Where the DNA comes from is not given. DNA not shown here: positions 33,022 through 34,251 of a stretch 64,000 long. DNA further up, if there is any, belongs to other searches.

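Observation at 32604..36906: Translationally coupled modification cassette around the Ser/Thr-rich Hint protein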

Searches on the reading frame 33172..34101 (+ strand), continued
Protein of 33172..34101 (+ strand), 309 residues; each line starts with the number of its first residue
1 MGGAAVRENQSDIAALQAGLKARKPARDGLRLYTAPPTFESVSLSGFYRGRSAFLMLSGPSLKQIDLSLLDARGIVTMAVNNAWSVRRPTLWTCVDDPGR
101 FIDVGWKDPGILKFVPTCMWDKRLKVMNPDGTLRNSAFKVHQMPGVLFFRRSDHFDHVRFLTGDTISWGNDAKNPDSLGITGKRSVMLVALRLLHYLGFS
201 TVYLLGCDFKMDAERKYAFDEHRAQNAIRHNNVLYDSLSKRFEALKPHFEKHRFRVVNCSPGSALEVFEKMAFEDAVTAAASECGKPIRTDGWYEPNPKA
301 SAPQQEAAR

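Call 41: fold_search(model_id=the predicted structure, library=pdb)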
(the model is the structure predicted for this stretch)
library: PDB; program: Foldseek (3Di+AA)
matches with E <= 10: 817; with E <= 0.001: 0
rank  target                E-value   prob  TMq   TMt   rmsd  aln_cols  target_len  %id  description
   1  1ro8_A                5.0e-03  0.99  0.36  0.44   9.3       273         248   14  Structural analysis of the sialyltransferase CstII from Campylobacter jejuni in complex with a substrate analogue, cyt (released 2004-02-03)
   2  2x61_B                1.2e-02  0.97  0.34  0.42   9.7       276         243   14  Crystal structure of the sialyltransferase CST-II in complex with trisaccharide acceptor and CMP (released 2011-03-02)
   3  2x62_B                1.9e-02  0.92  0.34  0.40  10.6       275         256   15  CRYSTAL STRUCTURE OF THE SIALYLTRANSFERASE CST-II Y81F IN COMPLEX WITH CMP (released 2011-02-23)
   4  2p2v                  2.0e-02  0.91  0.33  0.37  10.9       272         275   15  Crystal structure analysis of monofunctional alpha-2,3-sialyltransferase Cst-I from Campylobacter jejuni (released 2007-07-10)
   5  1vys                  2.0e-02  0.21  0.17  0.15  15.3       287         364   11  STRUCTURE OF PENTAERYTHRITOL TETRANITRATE REDUCTASE W102Y MUTANT AND COMPLEXED WITH PICRIC ACID (released 2004-05-26)
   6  3p84                  2.3e-02  0.23  0.18  0.16  14.8       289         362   11  Y351A mutant of pentaerythritol tetranitrate reductase containing a bound acetate molecule (released 2011-04-06)
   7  3p8j                  2.4e-02  0.25  0.16  0.14  13.6       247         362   10  Y351S mutant of pentaerythritol tetranitrate reductase containing a bound acetate molecule (released 2011-04-06)
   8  3p67                  2.7e-02  0.18  0.17  0.15  15.1       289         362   11  T26S mutant of pentaerythritol tetranitrate reductase containing a bound acetate molecule (released 2010-11-24)
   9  2x61_A                2.9e-02  0.93  0.34  0.42  10.1       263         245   15  Crystal structure of the sialyltransferase CST-II in complex with trisaccharide acceptor and CMP (released 2011-03-02)
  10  1gvo                  3.6e-02  0.16  0.17  0.15  15.2       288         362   11  STRUCTURE OF PENTAERYTHRITOL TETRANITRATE REDUCTASE AND COMPLEXED WITH 2,4 DINITROPHENOL (released 2003-02-20)
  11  3p62                  3.6e-02  0.16  0.17  0.15  15.1       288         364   11  Wild-type pentaerythritol tetranitrate reductase containing a C-terminal 8-histidine tag (released 2010-11-24)
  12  3p8i                  4.0e-02  0.15  0.16  0.14  15.2       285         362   10  Y351F mutant of pentaerythritol tetranitrate reductase containing a bound acetate molecule (released 2011-04-06)
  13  2wnf_A                4.2e-02  0.92  0.32  0.36   8.2       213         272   12  Crystal Structure of a Mammalian Sialyltransferase in complex with Gal-beta-1-3GalNAc-ortho-nitrophenol (released 2009-10-13)
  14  6vhx_A                4.8e-02  0.08  0.13  0.11  17.9       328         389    9  Klebsiella oxytoca NpsA N-terminal subdomain in complex with 3-hydroxyanthranilyl-AMSN (released 2020-06-24)
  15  1h50                  5.3e-02  0.13  0.17  0.15  17.0       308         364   11  Structure of Pentaerythritol Tetranitrate Reductase and complexes (released 2001-07-05)
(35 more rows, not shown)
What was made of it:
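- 33172..34101 (+): DUF115/GT42-like (sialyltransferase-fold) transferase of 309 aa. The start may instead be GTG at 33187. Motifs: SGPSL at 33343-33357, GCDF at 33787-33798, YAFD at 33820-33831. Best Foldseek PDB hits are Cst-II and Cst-I, prob 0.91-0.99, TM 0.36-0.44 (call 41).
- On GT42 sialyltransferases (Cst-I / Cst-II, PF06002): Foldseek top hits are 1RO8, 2X61 and 2P2V, prob 0.91-0.99, TM 0.36-0.44 (call 41).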

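Call 42: search_solved_structures(query=A1, max_evalue=1, show_alignments=3)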
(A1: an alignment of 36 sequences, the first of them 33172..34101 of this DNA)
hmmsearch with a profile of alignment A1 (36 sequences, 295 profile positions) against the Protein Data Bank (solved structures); distinct sequences matched with E-value up to 1: 8.
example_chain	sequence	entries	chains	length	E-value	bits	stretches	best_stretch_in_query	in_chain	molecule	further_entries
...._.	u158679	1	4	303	0.038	16.4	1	189-249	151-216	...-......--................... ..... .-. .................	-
1ro7_A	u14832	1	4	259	0.47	12.8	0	189-263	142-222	alpha-2,3/8-sialyltransferase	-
1ro8_A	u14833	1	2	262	0.72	12.2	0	189-261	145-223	alpha-2,3/8-sialyltransferase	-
2drj_A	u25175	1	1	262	0.73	12.2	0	189-261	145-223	Alpha-2,3/8-sialyltransferase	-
2x61_A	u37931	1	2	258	0.75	12.2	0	189-261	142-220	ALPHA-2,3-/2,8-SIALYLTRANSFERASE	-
2x62_A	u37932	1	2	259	0.75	12.1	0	189-261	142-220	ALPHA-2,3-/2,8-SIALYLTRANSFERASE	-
2x63_A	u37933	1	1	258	0.77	12.1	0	189-261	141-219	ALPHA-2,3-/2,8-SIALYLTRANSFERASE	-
2wqq_A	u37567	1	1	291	0.94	11.8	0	189-261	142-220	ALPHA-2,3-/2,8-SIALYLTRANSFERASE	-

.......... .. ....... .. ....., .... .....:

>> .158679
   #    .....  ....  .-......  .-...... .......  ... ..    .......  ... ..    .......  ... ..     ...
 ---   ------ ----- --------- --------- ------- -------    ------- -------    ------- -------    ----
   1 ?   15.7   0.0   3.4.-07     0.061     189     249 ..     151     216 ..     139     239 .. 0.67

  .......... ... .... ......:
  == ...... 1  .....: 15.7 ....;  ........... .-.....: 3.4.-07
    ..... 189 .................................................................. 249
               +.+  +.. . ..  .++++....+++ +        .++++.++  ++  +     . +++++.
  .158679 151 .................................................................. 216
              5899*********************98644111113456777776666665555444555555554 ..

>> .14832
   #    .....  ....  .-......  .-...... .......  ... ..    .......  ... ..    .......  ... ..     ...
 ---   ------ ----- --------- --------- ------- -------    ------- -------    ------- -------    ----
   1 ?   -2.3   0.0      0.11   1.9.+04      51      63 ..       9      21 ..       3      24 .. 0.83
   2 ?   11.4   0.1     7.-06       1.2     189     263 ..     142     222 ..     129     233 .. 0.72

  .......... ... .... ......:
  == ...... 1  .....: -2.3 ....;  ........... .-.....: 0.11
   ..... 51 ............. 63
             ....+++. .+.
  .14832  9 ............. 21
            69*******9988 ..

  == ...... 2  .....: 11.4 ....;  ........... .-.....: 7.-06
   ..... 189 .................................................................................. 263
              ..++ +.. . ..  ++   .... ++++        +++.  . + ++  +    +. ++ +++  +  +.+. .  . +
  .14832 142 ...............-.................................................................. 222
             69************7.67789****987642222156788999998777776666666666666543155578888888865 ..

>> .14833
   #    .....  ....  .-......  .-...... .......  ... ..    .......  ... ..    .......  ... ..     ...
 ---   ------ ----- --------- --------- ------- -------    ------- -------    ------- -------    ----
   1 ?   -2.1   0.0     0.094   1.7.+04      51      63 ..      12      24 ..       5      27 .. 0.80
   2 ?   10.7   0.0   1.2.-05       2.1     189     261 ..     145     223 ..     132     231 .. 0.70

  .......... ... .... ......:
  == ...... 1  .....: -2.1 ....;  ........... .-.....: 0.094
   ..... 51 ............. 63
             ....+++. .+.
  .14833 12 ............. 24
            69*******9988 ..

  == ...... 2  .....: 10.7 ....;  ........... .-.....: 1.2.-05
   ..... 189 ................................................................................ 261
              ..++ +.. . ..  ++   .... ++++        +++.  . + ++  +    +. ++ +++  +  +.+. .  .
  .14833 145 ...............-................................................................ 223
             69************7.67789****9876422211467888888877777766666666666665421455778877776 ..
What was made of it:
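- The catalytic His of Cst-II has no conserved counterpart (call 42).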

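Call 43: search_protein_representatives(protein=window:33172-34101:+)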
Query: 309 residues. Proteins with E-value up to 0.001 (for the whole library): 2142; up to 1e-10: 933; up to 1e-30: 576. The best 150 are listed.
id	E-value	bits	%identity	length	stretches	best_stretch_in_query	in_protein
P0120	7.3e-105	367.1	80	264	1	6-213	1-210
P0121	4.3e-88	312.0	52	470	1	7-297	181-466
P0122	1.1e-87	310.6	54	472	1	23-300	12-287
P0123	2.5e-84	299.6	50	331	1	26-300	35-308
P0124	3.8e-82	292.5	67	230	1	19-224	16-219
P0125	3.9e-82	292.4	50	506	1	40-303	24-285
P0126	4.6e-78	279.0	50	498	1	31-302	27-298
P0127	1.0e-77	277.9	49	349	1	31-305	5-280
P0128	9.9e-77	274.7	48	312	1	30-299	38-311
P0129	9.9e-75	268.1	52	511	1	39-301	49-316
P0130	1.1e-74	268.0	47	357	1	24-295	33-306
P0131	1.6e-74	267.4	47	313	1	32-300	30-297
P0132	2.5e-74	266.8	51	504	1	25-304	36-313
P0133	5.2e-74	265.7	50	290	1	42-297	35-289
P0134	3.1e-73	263.2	48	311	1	41-296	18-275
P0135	7.4e-73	262.0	46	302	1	18-300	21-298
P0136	1.6e-72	260.8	47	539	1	26-299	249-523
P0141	8.6e-72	258.5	39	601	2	40-280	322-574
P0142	1.9e-71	257.3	46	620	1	41-303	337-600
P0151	1.7e-67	244.4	42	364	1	23-296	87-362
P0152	1.8e-67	244.3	47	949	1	40-298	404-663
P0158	2.3e-66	240.6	48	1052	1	40-299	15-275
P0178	3.3e-63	230.3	43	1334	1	23-298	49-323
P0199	4.8e-58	213.3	40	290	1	23-294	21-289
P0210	1.7e-56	208.2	47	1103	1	34-302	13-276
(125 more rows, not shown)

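Call 44: search_protein_families(library=pfam, proteins=[P0121, P0122, P0125, P0136, P0141, P0142, P0152, P0158, P0178, P0210], max_evalue=0.001)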
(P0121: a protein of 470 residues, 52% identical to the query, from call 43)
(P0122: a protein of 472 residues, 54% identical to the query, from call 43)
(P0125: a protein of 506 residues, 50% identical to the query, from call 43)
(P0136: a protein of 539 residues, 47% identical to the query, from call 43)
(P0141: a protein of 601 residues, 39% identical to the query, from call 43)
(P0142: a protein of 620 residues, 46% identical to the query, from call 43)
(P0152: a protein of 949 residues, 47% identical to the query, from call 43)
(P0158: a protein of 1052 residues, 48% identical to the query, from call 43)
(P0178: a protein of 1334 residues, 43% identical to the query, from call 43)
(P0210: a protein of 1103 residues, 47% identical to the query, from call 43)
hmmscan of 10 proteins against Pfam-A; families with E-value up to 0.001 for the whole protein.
P0121 (470 aa): 3 families
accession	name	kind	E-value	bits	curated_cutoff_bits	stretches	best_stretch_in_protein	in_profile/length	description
PF08241.18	Methyltransf_11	-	1.3e-09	38.9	21.2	1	47-129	2-94/95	Methyltransferase domain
PF13489.12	Methyltransf_23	-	1.4e-08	35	27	1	32-142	11-128/164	Methyltransferase domain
PF13649.12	Methyltransf_25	-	2.7e-06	28.4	27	1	70-125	45-96/97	Methyltransferase domain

P0122 (472 aa): 6 families
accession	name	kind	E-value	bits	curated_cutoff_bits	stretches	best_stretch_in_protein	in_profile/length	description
PF08241.18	Methyltransf_11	-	1.8e-12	48.1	21.2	1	341-424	1-94/95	Methyltransferase domain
PF13489.12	Methyltransf_23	-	2.7e-11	43.9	27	1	331-426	15-117/164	Methyltransferase domain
PF13649.12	Methyltransf_25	-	9.4e-11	42.7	27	1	340-421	1-97/97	Methyltransferase domain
PF13847.12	Methyltransf_31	-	1.4e-07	31.7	27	1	367-429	55-113/145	Methyltransferase domain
PF08242.18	Methyltransf_12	-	2.5e-07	31.8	30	1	388-423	65-98/98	Methyltransferase domain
PF05148.21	Methyltransf_8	-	5.9e-06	26.8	27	1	336-433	72-165/219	Hypothetical methyltransferase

P0125 (506 aa): 4 families
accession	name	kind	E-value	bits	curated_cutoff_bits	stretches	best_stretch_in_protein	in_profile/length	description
PF13489.12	Methyltransf_23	-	1.8e-07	31.4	27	1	327-440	22-134/164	Methyltransferase domain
PF08241.18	Methyltransf_11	-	2.4e-07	31.7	21.2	1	332-414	1-95/95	Methyltransferase domain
PF13649.12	Methyltransf_25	-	0.00024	22.1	27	0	356-409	47-96/97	Methyltransferase domain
PF01973.23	MptE-like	-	0.00086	19.6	34.6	0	150-195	126-168/171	6-hydroxymethylpterin diphosphokinase MptE-like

P0136 (539 aa): 1 family
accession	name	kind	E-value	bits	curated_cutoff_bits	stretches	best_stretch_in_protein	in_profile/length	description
PF01973.23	MptE-like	-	0.00079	19.7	34.6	0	402-435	136-169/171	6-hydroxymethylpterin diphosphokinase MptE-like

P0141 (601 aa): 1 family
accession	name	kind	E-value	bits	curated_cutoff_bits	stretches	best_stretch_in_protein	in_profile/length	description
PF01973.23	MptE-like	-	2.6e-06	27.8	34.6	0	473-506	136-169/171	6-hydroxymethylpterin diphosphokinase MptE-like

P0142 (620 aa): 0 families

P0152 (949 aa): 0 families

P0158 (1052 aa): 0 families

P0178 (1334 aa): 2 families
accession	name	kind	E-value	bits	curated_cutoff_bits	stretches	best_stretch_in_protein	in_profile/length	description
PF13578.12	Methyltransf_24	-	4.4e-17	63.3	26.3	1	862-986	2-105/105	Methyltransferase domain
PF01973.23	MptE-like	-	0.00021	21.5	34.6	0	203-237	136-170/171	6-hydroxymethylpterin diphosphokinase MptE-like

P0210 (1103 aa): 3 families
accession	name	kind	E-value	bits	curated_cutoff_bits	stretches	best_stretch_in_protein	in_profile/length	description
PF04488.21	Gly_transf_sug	-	2.8e-07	31.6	23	0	559-637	5-92/93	Glycosyltransferase sugar-binding region containing DXD motif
PF01075.23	Glyco_transf_9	-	1.5e-06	28.1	22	1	865-998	62-201/247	Glycosyltransferase family 9 (heptosyltransferase)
PF01973.23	MptE-like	-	7.8e-05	22.9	34.6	1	136-179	131-168/171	6-hydroxymethylpterin diphosphokinase MptE-like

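Call 49: find_related_loci(query=A3, collection=genome_contigs, flank=8000)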
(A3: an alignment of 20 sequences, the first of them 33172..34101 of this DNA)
Query A3 (309 aa) in genome_contigs; peptide patterns used: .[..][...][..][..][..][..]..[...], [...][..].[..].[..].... (x = any residue, [..] = any of these).
250 stretches matched a pattern; 217 encode a relative of the query (tblastn E <= 1e-3); the best 80 are kept; 80 distinct loci.
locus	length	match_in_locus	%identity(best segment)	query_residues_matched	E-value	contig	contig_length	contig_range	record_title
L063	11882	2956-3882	98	1-309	0e+0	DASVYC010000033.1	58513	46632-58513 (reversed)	MAG TPA_asm: Phycisphaerales bacterium isolate SMAG_U2591 k141_189781, whole genome shotgun sequence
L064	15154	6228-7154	98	1-309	0e+0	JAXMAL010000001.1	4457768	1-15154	MAG: Phycisphaerales bacterium isolate STL-PLA9 C1.90.fa-1, whole genome shotgun sequence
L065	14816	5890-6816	98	1-309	0e+0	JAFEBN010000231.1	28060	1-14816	MAG: Planctomycetota bacterium isolate SZAS-1 LIN-657__231__length-28060, whole genome shotgun sequence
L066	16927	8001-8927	98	1-309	0e+0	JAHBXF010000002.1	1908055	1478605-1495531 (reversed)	MAG: Phycisphaeraceae bacterium isolate ACE_PLA8 PLA8_2, whole genome shotgun sequence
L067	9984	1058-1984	97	1-309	0e+0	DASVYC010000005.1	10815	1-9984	MAG TPA_asm: Phycisphaerales bacterium isolate SMAG_U2591 k141_144412, whole genome shotgun sequence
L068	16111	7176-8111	97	1-309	0e+0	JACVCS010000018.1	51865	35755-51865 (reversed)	MAG: Phycisphaerales bacterium isolate Desfum bin_9_GBBB08 NODE_72_length_51865_cov_10.993583, whole genome shotgun sequ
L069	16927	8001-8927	97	1-309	0e+0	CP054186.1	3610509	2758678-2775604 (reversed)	MAG: Phycisphaeraceae bacterium isolate H1_PLA1 chromosome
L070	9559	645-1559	97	1-309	0e+0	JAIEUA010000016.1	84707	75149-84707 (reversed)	MAG: Phycisphaerales bacterium isolate time.spades.CONCOCT.2.5kb_106 c_000000000051, whole genome shotgun sequence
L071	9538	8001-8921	97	1-309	0e+0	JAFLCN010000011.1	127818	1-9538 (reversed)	MAG: Planctomycetota bacterium isolate UWPOB_PLANC2 gnl_X_BMPGFHNK_11, whole genome shotgun sequence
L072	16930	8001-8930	96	1-309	0e+0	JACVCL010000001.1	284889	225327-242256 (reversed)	MAG: Phycisphaerales bacterium isolate Desfum bin_1_GBBB08 NODE_4_length_284889_cov_11.456170, whole genome shotgun sequ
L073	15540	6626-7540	96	1-309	0e+0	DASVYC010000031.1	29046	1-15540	MAG TPA_asm: Phycisphaerales bacterium isolate SMAG_U2591 k141_653357, whole genome shotgun sequence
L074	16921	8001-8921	95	1-309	0e+0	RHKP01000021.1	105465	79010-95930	MAG: Cyanobacteria bacterium CYA N2_1.scaffold_247, whole genome shotgun sequence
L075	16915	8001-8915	96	1-309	0e+0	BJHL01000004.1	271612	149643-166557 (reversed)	Phycisphaerae bacterium LBMAG_Planctomycetes_epi.bin3 DNA, sequence04, whole genome shotgun sequence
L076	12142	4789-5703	95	1-309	0e+0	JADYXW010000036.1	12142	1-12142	MAG: Phycisphaerales bacterium isolate SJ502 c_000000318941, whole genome shotgun sequence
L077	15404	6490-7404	94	1-309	0e+0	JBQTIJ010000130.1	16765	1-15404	MAG: Phycisphaerales bacterium isolate SAW314 c_000000330615, whole genome shotgun sequence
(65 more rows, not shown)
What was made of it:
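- Tried and rejected: I ran the genome-collection scan with a profile of distant relatives, hoping to reach other lineages (call 49).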

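Call 63: search_protein_families(library=pfam, alignment_id=A3, max_evalue=0.01)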
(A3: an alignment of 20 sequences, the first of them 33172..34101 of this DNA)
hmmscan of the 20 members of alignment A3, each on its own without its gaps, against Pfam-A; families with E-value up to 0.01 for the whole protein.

A. member 1, window:33172-34101:+ (309 aa): 2 families
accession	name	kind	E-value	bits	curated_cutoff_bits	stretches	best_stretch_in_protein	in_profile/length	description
PF06002.17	CST-I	-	0.0026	17.7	25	1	197-230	143-175/295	Alpha-2,3-sialyltransferase (CST-I)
PF01973.23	MptE-like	-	0.0048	17.1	34.6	0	175-211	135-168/171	6-hydroxymethylpterin diphosphokinase MptE-like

B. families by the number of members that match (of 20 scanned): 2 families
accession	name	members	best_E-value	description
PF01973.23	MptE-like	11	9.7e-07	6-hydroxymethylpterin diphosphokinase MptE-like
PF06002.17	CST-I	1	0.0026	Alpha-2,3-sialyltransferase (CST-I)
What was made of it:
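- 33172..34101 (+): 11 of 20 diverse relatives touch PF01973 (call 63).
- On Maf flagellin glycosyltransferase / PF01973 MptE-like (DUF115): 11 of 20 diverse relatives match only below the cut-off, best E 9.7e-7 (call 63).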

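Call 73: find_encoding_contigs(protein=P0123, flank=6000, max_places=3)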
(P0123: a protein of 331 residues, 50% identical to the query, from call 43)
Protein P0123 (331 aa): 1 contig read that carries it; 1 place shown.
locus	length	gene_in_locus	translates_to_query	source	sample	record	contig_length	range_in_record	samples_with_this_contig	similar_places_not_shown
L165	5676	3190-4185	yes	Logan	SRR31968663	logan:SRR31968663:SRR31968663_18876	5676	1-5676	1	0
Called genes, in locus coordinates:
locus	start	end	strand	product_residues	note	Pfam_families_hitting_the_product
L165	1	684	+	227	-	?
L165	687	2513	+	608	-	PF00092:VWA, PF13519:VWA_2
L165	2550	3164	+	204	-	-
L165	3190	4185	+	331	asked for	PF01973:MptE-like (faint)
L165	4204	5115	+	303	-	-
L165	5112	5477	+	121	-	-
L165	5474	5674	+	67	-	?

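Call 74: find_encoding_contigs(protein=P0128, flank=6000, max_places=3)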
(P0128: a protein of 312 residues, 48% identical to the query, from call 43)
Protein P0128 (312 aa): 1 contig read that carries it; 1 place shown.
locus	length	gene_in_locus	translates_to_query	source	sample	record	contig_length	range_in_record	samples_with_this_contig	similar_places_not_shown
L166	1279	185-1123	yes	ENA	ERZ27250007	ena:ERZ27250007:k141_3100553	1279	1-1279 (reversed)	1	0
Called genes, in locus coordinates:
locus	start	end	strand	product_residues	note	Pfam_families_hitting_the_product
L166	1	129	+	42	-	?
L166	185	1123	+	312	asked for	-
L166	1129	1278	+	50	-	?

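Call 75: find_encoding_contigs(protein=P0131, flank=6000, max_places=3)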
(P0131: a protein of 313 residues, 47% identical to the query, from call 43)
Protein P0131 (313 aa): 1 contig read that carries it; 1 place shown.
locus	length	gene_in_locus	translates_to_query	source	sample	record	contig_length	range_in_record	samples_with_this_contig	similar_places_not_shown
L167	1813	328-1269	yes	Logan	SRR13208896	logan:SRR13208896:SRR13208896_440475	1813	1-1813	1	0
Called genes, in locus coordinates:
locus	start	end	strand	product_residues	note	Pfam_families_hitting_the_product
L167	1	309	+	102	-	?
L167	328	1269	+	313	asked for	-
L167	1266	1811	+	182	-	?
